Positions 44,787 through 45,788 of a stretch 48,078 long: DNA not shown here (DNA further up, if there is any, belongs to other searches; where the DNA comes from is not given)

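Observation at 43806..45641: Methionine-rich lipoprotein + b-type cytochrome + TAT-exported Moco oxidoreductase: candidate sacrificial-methionine oxidant sink with its own quinol-driven reductase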

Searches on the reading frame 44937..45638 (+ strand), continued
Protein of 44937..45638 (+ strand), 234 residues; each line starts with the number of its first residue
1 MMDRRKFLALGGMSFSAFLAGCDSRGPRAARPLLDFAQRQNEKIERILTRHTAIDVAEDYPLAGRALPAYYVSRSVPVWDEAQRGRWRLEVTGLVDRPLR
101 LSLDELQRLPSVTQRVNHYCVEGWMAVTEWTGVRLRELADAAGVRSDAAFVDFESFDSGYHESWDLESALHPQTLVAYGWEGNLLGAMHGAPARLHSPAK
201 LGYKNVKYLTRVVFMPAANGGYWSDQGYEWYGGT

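Call 23: search_solved_structures(query=A1, max_evalue=0.001, show_alignments=2)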
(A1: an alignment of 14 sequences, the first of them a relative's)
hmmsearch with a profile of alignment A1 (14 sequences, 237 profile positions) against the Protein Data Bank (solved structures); distinct sequences matched with E-value up to 0.001: 22.
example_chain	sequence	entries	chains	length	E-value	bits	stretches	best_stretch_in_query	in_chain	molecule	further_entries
1xdq_A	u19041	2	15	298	1.1e-19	74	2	88-158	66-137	Bacterial Sulfite Oxidase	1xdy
2ca3_A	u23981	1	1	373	1.9e-09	40.5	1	89-231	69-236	SULFITE:CYTOCHROME C OXIDOREDUCTASE SUBUNIT A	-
2ca4_A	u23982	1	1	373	1.9e-09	40.5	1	89-231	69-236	SULFITE:CYTOCHROME C OXIDOREDUCTASE SUBUNIT A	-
2blf_A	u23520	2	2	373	1.9e-09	40.5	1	89-231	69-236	Sulfite:cytochrome c oxidoreductase subunit A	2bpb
1ogp_A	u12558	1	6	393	5.2e-09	39.1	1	90-233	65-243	SULFITE OXIDASE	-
2c9x_A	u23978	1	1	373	5.5e-09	39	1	89-229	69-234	SULFITE:CYTOCHROME C OXIDOREDUCTASE SUBUNIT A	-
6y0k_AAA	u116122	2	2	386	5.6e-09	39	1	132-222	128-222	Putaitve sulfite oxidase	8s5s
2xts_A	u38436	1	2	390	9.2e-09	38.3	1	87-215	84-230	SULFITE DEHYDROGENASE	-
2bii_A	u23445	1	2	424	8.1e-08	35.2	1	82-218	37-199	NITRATE REDUCTASE [NADPH]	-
2bih_A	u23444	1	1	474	1.1e-07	34.7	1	83-218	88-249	NITRATE REDUCTASE [NADPH]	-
2a9d_A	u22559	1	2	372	2.3e-07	33.7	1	128-233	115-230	Sulfite Oxidase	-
2a9b_A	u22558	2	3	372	4.8e-07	32.7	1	128-233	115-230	Sulfite Oxidase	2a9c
2a99_A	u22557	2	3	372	4.8e-07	32.7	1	128-233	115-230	Sulfite Oxidase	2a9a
1sox_A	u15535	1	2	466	7.7e-07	32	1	128-233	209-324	SULFITE OXIDASE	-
3hbq_A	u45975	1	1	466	7.9e-07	31.9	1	128-233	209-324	Sulphite oxide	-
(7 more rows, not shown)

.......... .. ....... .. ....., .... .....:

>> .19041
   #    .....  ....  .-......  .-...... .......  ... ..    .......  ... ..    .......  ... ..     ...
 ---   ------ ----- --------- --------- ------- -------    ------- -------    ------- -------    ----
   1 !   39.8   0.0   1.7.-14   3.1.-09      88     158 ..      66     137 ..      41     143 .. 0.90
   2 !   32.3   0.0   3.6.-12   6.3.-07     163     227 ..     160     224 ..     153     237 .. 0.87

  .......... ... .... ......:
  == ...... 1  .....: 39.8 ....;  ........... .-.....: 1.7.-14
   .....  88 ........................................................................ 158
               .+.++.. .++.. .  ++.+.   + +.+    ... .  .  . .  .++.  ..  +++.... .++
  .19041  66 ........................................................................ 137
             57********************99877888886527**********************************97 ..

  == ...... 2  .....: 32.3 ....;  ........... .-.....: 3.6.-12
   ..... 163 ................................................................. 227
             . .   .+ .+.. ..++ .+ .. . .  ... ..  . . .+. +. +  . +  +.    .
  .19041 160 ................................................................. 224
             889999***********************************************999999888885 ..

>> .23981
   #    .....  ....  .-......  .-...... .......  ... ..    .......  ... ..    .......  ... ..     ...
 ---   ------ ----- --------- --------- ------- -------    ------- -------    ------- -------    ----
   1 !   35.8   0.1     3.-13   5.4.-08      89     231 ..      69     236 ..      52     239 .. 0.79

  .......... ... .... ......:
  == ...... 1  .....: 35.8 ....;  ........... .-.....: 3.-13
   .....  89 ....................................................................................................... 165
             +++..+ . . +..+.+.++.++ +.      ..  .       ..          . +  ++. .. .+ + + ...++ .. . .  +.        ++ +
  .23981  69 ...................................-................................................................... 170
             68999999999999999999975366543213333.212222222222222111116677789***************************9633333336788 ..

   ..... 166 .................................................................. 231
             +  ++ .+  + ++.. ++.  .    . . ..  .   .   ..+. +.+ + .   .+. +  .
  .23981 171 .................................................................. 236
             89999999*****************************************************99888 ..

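Call 46: search_protein_families(library=pfam, proteins=[L006:6034-6900:+, L049:2154-3017:+, L056:5764-6591:-, L046:1283-2908:+], max_evalue=0.001)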
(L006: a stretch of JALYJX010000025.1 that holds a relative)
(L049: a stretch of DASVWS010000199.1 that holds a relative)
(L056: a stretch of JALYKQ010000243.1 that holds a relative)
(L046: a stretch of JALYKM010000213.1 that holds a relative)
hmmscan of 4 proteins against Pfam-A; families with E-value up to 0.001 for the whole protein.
L006:6034-6900:+ (289 aa): 1 family
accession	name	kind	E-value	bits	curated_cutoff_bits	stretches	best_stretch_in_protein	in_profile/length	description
PF00227.31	Proteasome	-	5.8e-24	85.2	22.4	1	116-284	4-186/189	Proteasome subunit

L049:2154-3017:+ (288 aa): 1 family
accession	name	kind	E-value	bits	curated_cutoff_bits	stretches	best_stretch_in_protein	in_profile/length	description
PF07813.17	LTXXQ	-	7.6e-11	43.1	24.3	1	88-182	6-99/100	LTXXQ motif family protein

L056:5764-6591:- (276 aa): 0 families

L046:1283-2908:+ (542 aa): 3 families
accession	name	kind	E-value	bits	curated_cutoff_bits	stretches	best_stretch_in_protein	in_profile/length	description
PF01134.28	GIDA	-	3.6e-91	306.6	22.1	1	99-465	2-389/391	Glucose inhibited division protein A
PF01266.30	DAO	-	8.1e-05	22.7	27.9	1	99-133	2-38/353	FAD dependent oxidoreductase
PF13450.12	NAD_binding_8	-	0.0001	22.9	21.9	1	101-130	1-30/68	NAD(P)-binding Rossmann-like domain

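Call 53: predict_structure(alignment_id=A1)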
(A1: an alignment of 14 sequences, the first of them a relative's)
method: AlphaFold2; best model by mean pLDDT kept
length: 234 residues; sequences in the alignment: 14
mean_pLDDT: 64.5   pTM: 0.62
mean pLDDT of the five models: 64.5, 61.7, 52.6, 47.1, 35.0
residues with pLDDT >= 90: 53; 70-90: 56; 50-70: 30; < 50: 95
segments of 3 or more residues with pLDDT < 50: 1-35, 37-75, 120-125, 201-203, 223-234
pLDDT, mean of each block of 10 residues (from residue 1): 33 45 43 47 43 30 30 51 83 97 94 70 55 95 95 77 83 87 74 75 62 86 42 33
secondary structure, 60 per line:
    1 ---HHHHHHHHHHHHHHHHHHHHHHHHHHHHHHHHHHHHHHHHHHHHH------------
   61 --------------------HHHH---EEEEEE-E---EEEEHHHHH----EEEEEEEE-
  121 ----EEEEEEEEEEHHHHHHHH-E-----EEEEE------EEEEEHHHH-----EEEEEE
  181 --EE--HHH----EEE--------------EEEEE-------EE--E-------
elements in order: H4-48 H81-84 E88-93 E99-102 H103-107 E112-119 E125-134 H135-142 E150-154 E161-165 H166-169 E175-180 E194-196 E211-215

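Call 57: fold_search(model_id=the predicted structure, library=pdb)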
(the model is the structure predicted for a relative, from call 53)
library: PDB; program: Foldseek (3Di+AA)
matches with E <= 10: 211; with E <= 0.001: 46
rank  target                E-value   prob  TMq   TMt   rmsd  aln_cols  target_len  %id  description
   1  1xdy_A                4.3e-12  1.00  0.54  0.48   3.2       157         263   32  Structural and Biochemical Identification of a Novel Bacterial Oxidoreductase, W-containing cofactor (released 2004-10-12)
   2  1xdy_F                4.5e-12  1.00  0.54  0.48   3.2       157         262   32  Structural and Biochemical Identification of a Novel Bacterial Oxidoreductase, W-containing cofactor (released 2004-10-12)
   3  1xdy_G                6.5e-12  1.00  0.54  0.49   3.2       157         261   32  Structural and Biochemical Identification of a Novel Bacterial Oxidoreductase, W-containing cofactor (released 2004-10-12)
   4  1xdq_A                1.1e-11  1.00  0.54  0.48   3.2       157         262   32  Structural and Biochemical Identification of a Novel Bacterial Oxidoreductase (released 2004-10-12)
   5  1xdq_B                1.3e-11  1.00  0.54  0.49   2.4       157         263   31  Structural and Biochemical Identification of a Novel Bacterial Oxidoreductase (released 2004-10-12)
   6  1xdy_D                1.8e-11  1.00  0.54  0.48   3.2       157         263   32  Structural and Biochemical Identification of a Novel Bacterial Oxidoreductase, W-containing cofactor (released 2004-10-12)
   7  1xdy_B                1.9e-11  1.00  0.55  0.49   2.5       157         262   30  Structural and Biochemical Identification of a Novel Bacterial Oxidoreductase, W-containing cofactor (released 2004-10-12)
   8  2xts_A                2.9e-11  1.00  0.47  0.30   3.3       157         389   24  Crystal Structure of the Sulfane Dehydrogenase SoxCD from Paracoccus pantotrophus (released 2010-12-08)
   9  1xdq_C                4.5e-11  1.00  0.54  0.49   2.4       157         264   31  Structural and Biochemical Identification of a Novel Bacterial Oxidoreductase (released 2004-10-12)
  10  2blf_A                1.2e-10  1.00  0.50  0.32   3.5       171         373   21  Sulfite dehydrogenase from Starkeya Novella (released 2005-04-28)
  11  2c9x_A                1.5e-10  1.00  0.50  0.32   3.5       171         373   21  Sulfite dehydrogenase from Starkeya Novella Y236F mutant (released 2006-08-16)
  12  2ca4_A                4.7e-10  1.00  0.53  0.34   3.1       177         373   22  Sulfite dehydrogenase from Starkeya Novella mutant (released 2007-02-20)
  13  2ca3_A                6.0e-10  1.00  0.49  0.32   2.6       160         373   24  Sulfite dehydrogenase from Starkeya Novella r55m mutant (released 2007-02-20)
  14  8s5s                  6.0e-10  1.00  0.50  0.32   2.7       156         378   27  Crystal structure of a Sulfite dehydrogenase from Thermus thermophilus (released 2024-11-27)
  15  6y0k                  1.7e-09  1.00  0.49  0.32   2.8       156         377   27  Sulfite oxidase from Thermus thermophilus with coordinated phosphate (released 2020-08-05)
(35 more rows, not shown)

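Call 62: search_dna_similar(query=window:44937-45638:+, collection=plasmids, mode=protein, max_rows=25, max_evalue=1e-8)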
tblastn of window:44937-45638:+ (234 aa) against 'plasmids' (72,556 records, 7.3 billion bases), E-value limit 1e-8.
Records with a match: 571; places in all: 640; records where one place covers at least 80% of the query: 292.
Best place of each record, by identity: <60% 571.
By first word of the organism name: Sinorhizobium 120; Escherichia 76; Rhizobium 74; Klebsiella 24; Agrobacterium 23; Streptomyces 22; Sphingomonas 17; Paraburkholderia 16; Rahnella 12; Deinococcus 12; and 70 more.
By predicted mobility (MOB-suite, as given by PLSDB): non-mobilizable 261; conjugative 194; mobilizable 116.
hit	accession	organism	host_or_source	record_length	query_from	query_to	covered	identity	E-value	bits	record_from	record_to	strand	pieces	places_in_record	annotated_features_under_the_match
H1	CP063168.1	Variovorax paradoxus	-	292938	4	233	98%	39.3%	2e-37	145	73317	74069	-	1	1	molybdopterin-binding protein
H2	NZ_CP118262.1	Agrobacterium vitis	Grape,cell culture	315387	1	233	100%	38.5%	3e-41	156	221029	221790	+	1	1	molybdopterin-binding protein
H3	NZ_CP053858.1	Agrobacterium pusense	Fusarium oxysporum f. sp. ...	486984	1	233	100%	38.5%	3e-40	153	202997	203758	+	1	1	molybdopterin-binding protein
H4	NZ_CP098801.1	Rhizobium anhuiense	Trifolium dubium,Cell culture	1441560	1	233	100%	38.5%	5e-39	150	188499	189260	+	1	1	record has no annotation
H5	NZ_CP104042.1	Rhizobium sp. WSM4643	Pisum sativum,Cell culture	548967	1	233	100%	38.1%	2e-38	148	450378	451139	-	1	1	molybdopterin-binding protein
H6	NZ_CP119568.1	Pararhizobium qamdonense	cell culture,soil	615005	1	233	100%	38.1%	4e-38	147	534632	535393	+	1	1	molybdopterin-binding protein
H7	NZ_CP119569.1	Pararhizobium qamdonense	cell culture,soil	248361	1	233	100%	38.1%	5e-38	147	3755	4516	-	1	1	molybdopterin-binding protein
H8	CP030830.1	Neorhizobium sp. NCHU2750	Rosa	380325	1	233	100%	37.8%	4e-38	147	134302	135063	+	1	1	molybdopterin-binding protein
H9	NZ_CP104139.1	Rhizobium sp. WSM1274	Vicia sp.,cell culture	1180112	1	233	100%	37.8%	4e-38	147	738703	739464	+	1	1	record has no annotation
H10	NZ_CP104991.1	Rhizobium sp. CC-CFT758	cell culture,agricultural soil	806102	1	233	100%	37.8%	1e-27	148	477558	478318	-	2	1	none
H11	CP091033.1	Sinorhizobium sp. B11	soybean,TY,soil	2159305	1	233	100%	37.7%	3e-40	153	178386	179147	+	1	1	molybdopterin-binding protein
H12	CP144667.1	Agrobacterium tumefaciens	Sedum,cell culture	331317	1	233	100%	37.7%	5e-38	147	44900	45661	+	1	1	molybdopterin-binding protein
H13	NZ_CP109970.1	Agrobacterium salinitolerans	-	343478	1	233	100%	37.7%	5e-38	147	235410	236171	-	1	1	molybdopterin-binding protein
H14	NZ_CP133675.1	Agrobacterium pusense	Vaccinium sp.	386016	1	233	100%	37.7%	5e-38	147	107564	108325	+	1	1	molybdopterin-binding protein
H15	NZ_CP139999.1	Agrobacterium tumefaciens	-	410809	1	233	100%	37.7%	5e-38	147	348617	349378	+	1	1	molybdopterin-binding protein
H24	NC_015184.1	Agrobacterium tumefaciens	-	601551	1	233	100%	37.7%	8e-38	146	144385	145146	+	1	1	molybdopterin-binding protein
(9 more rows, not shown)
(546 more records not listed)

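Call 63: get_annotated_region(hit=H24, flank=4000)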
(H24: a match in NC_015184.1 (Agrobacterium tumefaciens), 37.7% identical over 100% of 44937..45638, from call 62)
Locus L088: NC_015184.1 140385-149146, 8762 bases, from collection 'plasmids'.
description: Agrobacterium tumefaciens plasmid pAspH13-3a, complete sequence
organism: Agrobacterium tumefaciens (NCBI taxid 358)
taxonomy: Bacteria; Pseudomonadota; Alphaproteobacteria; Hyphomicrobiales; Rhizobiaceae; Agrobacterium; Agrobacterium tumefaciens
host: -; source: -; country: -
typing (MOB-suite, as given by PLSDB): conjugative; relaxase MOBQ; mating-pair formation MPF_T
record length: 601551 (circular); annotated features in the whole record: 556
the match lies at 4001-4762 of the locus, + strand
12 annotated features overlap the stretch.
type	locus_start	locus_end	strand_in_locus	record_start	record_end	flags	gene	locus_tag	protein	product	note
CDS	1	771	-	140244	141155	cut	-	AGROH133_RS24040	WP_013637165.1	AraC family transcriptional regulator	GO:0006355 - regulation of DNA-templated transcription [Evidence IEA]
CDS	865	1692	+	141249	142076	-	-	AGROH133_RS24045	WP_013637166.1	oxidoreductase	-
CDS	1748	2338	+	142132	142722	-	-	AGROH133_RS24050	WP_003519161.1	TetR/AcrR family transcriptional regulator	GO:0006355 - regulation of DNA-templated transcription [Evidence IEA]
CDS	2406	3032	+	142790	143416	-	-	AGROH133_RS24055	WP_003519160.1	hypothetical protein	-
CDS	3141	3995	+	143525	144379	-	-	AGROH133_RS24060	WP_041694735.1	cytochrome b/b6 domain-containing protein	-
CDS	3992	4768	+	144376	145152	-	-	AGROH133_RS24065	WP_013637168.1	molybdopterin-binding protein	-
CDS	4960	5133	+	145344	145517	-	-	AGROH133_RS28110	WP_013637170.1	hypothetical protein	-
CDS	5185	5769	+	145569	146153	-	-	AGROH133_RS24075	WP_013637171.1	hypothetical protein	-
CDS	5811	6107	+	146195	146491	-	-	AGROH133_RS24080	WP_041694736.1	chorismate mutase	GO:0046417 - chorismate metabolic process [Evidence IEA]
CDS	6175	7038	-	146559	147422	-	-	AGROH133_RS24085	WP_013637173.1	LysR family transcriptional regulator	GO:0006355 - regulation of DNA-templated transcription [Evidence IEA]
CDS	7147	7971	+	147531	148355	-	-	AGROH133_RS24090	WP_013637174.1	oxidoreductase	-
CDS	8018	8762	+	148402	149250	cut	-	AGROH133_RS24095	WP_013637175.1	alpha/beta hydrolase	-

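Call 64: get_annotated_region(hit=H1, flank=4000)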
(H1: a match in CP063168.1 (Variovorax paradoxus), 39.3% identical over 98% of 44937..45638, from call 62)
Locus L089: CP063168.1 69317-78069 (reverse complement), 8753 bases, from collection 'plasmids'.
description: Variovorax paradoxus strain VAI-C plasmid unnamed1, complete sequence
organism: Variovorax paradoxus (NCBI taxid 34073)
taxonomy: Bacteria; Pseudomonadota; Betaproteobacteria; Burkholderiales; Comamonadaceae; Variovorax; Variovorax paradoxus
host: -; source: -; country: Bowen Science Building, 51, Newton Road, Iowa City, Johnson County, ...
typing (MOB-suite, as given by PLSDB): non-mobilizable
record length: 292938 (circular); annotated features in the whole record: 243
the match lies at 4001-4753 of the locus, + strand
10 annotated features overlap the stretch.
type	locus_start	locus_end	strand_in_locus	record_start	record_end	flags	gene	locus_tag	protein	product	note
CDS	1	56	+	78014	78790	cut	-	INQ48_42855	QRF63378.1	ABC transporter ATP-binding protein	-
CDS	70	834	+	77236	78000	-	-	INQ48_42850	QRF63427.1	ABC transporter ATP-binding protein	-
CDS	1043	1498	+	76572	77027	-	-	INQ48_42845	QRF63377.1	RidA family protein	-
CDS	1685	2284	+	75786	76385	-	-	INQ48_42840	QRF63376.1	TetR/AcrR family transcriptional regulator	-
CDS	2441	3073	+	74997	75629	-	-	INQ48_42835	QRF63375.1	hypothetical protein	-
CDS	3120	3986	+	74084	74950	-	-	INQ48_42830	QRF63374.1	cytochrome b/b6 domain-containing protein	-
CDS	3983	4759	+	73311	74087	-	-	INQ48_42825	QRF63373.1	molybdopterin-binding protein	-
CDS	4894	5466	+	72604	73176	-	-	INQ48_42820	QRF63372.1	DUF308 domain-containing protein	-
CDS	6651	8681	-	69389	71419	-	-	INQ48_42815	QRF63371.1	S9 family peptidase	-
CDS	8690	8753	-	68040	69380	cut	-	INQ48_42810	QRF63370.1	beta-lactamase family protein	-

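Call 89: search_protein_families(library=pfam, proteins=[L088:2406-3029:+, L085:5818-6171:+, L088:3141-3992:+], max_evalue=0.01)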
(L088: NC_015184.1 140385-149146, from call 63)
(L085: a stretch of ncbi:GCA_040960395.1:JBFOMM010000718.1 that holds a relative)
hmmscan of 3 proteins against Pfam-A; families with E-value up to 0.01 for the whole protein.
L088:2406-3029:+ (208 aa): 2 families
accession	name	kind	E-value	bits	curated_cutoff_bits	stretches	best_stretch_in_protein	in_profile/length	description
PF09136.16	Glucodextran_B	-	0.00095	19.5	27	0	20-61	5-42/83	Glucodextranase, domain B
PF24149.1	K1-lyase_Rider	-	0.0053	17.5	27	0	164-199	15-49/89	K1 capsule-specific polysaccharide lyase, Rider domain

L085:5818-6171:+ (118 aa): 0 families

L088:3141-3992:+ (284 aa): 2 families
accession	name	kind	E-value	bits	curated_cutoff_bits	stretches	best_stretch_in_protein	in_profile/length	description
PF01292.26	Ni_hydr_CYTB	-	5.4e-26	91.9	30.1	1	20-273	1-179/179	Prokaryotic cytochrome b561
PF14358.11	DUF4405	-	3.4e-05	24.7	26.7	1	201-257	6-64/66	Domain of unknown function (DUF4405)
